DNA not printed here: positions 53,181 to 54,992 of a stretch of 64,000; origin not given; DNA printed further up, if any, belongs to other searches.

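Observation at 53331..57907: Three tandem, diverged standalone condensation-domain (PapA-like) acyltransferase paralogs divergent from adnAB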

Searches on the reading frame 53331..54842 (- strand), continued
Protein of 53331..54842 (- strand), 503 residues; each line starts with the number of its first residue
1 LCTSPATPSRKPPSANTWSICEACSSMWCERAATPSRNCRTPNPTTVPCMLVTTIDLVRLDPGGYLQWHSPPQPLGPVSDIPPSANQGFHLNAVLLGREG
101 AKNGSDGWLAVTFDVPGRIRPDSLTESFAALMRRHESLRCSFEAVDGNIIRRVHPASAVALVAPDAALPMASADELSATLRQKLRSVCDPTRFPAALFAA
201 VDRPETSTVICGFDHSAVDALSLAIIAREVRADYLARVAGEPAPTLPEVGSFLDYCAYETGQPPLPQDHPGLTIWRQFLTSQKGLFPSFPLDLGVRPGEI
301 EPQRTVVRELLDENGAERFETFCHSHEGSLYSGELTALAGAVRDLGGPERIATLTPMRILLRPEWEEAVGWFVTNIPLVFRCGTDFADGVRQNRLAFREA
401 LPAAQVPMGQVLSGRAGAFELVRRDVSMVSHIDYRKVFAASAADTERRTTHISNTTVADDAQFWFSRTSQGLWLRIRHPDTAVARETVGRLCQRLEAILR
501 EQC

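Call 82: fold_search(model_id=the predicted structure, library=pdb)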
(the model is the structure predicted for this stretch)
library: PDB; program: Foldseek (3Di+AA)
matches with E <= 10: 808; with E <= 0.001: 262
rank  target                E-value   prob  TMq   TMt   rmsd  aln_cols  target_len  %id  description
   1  6aef_A                5.0e-37  1.00  0.89  0.88   2.9       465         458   23  PapA2 acyl transferase (released 2019-06-05)
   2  6p1j_A                5.7e-23  1.00  0.72  0.36   4.7       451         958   21  The structure of condensation and adenylation domains of teixobactin-producing nonribosomal peptide synthetase Txo2 se (released 2019-05-29)
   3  9uay_A                1.1e-22  1.00  0.65  0.68   7.5       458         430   20  Crystal structure of CmnI (released 2026-03-11)
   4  6p1j_B                1.8e-22  1.00  0.71  0.36   4.5       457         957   20  The structure of condensation and adenylation domains of teixobactin-producing nonribosomal peptide synthetase Txo2 se (released 2019-05-29)
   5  8f7h                  7.0e-22  1.00  0.65  0.68   6.2       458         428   16  The condensation domain of surfactin A synthetase C variant 18b in space group P212121 (released 2023-11-22)
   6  8qnf                  8.3e-22  1.00  0.68  0.69   5.5       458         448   20  Crystal structure of the Condensation domain TomBC from the Tomaymycin non-ribosomal peptide synthetase (released 2024-06-26)
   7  9a82_MODEL_1_A        8.3e-22  1.00  0.66  0.60   6.2       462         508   20  Tomaymycin NRPS system: complex of the substrate-loaded peptidyl-carrier-protein domain from the A module (APC (released 2024-06-21)
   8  8z0q_D                9.9e-22  1.00  0.71  0.73   5.5       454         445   17  Cryo-EM structure of dimer HtmB2-CT (released 2025-03-19)
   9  8f7f                  9.9e-22  1.00  0.65  0.67   5.8       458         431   17  The condensation domain of surfactin A synthetase C in space group P43212 (released 2023-11-22)
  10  8rz6_A                1.2e-21  1.00  0.69  0.71   6.1       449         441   21  SeMet derivative structure of the condensation domain TomBC from the Tomaymycin non-ribosomal peptide synthetase (released 2024-06-26)
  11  9uay_B                1.2e-21  1.00  0.63  0.68   6.9       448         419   20  Crystal structure of CmnI (released 2026-03-11)
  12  8rz6_B                2.4e-21  1.00  0.70  0.72   5.0       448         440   21  SeMet derivative structure of the condensation domain TomBC from the Tomaymycin non-ribosomal peptide synthetase (released 2024-06-26)
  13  8z0r_B                7.6e-21  1.00  0.68  0.70   6.4       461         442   16  Cryo-EM structure of tetramer HtmB2-CT (released 2025-03-19)
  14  4znm_B                1.6e-20  1.00  0.62  0.63   7.3       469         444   17  Crystal structure of SgcC5 protein from Streptomyces globisporus (apo form) (released 2015-05-27)
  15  6oyf                  1.9e-20  1.00  0.67  0.38   7.5       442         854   20  The structure of condensation and adenylation domains of teixobactin-producing nonribosomal peptide synthetase Txo1 seri (released 2019-05-29)
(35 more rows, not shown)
